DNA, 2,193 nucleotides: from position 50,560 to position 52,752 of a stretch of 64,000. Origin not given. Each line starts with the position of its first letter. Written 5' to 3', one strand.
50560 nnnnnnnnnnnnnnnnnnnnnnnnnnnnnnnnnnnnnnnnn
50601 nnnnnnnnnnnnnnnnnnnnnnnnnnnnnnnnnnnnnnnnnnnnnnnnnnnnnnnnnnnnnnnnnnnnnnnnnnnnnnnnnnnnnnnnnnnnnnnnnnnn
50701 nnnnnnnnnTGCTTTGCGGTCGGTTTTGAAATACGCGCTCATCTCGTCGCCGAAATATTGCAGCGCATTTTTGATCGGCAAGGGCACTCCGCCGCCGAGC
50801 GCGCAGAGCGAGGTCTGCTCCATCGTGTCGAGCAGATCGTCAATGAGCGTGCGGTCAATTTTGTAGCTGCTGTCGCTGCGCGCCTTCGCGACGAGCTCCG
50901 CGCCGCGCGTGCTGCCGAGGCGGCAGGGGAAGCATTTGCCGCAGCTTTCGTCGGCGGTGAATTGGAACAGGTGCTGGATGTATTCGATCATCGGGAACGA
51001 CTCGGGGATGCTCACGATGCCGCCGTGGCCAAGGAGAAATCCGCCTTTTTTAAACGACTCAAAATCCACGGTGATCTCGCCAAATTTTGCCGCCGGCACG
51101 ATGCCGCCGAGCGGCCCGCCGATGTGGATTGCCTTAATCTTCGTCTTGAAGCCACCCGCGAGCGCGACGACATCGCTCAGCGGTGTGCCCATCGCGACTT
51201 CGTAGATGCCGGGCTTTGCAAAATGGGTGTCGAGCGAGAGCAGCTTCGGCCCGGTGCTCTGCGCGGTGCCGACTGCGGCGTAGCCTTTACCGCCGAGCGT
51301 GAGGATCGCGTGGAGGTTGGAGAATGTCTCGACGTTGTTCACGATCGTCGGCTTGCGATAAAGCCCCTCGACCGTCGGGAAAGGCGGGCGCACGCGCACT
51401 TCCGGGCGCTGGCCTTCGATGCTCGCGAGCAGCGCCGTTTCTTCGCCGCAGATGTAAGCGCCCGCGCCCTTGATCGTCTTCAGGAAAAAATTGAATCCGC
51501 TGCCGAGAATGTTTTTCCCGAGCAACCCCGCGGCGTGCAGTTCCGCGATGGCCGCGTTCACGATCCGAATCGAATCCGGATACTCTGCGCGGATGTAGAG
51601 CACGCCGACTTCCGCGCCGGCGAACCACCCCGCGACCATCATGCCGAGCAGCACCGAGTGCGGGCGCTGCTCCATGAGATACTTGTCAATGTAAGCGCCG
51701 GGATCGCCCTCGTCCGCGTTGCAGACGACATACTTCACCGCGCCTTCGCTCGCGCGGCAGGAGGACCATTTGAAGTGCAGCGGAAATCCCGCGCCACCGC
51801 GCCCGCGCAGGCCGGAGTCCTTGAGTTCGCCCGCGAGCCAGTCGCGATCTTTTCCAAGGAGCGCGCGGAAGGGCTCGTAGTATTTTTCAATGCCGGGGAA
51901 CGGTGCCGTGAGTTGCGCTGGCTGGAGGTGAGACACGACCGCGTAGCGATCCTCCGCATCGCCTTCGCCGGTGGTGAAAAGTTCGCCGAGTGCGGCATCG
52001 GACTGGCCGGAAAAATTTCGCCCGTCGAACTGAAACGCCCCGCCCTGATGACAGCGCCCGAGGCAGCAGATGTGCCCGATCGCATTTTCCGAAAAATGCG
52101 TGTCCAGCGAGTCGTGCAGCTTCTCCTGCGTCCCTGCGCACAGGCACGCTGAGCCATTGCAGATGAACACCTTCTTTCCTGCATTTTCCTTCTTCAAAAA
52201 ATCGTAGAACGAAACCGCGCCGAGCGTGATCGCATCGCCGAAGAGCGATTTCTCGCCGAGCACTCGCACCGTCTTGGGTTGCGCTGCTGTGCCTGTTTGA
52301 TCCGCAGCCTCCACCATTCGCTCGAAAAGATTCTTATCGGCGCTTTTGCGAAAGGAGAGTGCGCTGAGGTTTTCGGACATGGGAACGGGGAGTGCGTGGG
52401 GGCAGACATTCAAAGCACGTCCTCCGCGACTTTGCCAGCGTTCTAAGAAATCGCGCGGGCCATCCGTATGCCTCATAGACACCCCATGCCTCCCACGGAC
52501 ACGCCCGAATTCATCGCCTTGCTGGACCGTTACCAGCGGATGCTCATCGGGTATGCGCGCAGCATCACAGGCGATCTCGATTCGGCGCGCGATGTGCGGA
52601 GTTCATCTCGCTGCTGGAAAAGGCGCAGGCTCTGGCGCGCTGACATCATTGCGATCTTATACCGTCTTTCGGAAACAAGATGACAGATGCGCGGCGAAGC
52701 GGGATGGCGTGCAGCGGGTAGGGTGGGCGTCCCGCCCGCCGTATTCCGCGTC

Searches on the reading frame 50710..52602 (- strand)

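Call 43: search_protein_families(library=pfam, proteins=[window:50710-52602:-], max_evalue=0.0001)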
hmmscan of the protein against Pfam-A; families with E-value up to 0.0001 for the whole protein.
window:50710-52602:- (631 aa): 3 families
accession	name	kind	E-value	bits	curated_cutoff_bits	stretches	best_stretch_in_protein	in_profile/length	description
PF01512.22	Complex1_51K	-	6.2e-41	140.2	31.2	1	261-431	2-149/150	Nuo51 FMN-binding domain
PF10589.14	NADH_4Fe-4S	-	6.7e-22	77.6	23.5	1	541-623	2-84/85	NADH-ubiquinone oxidoreductase-F iron-sulfur binding region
PF10531.15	SLBB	-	3.3e-07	30.5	27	1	462-490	9-37/55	SLBB domain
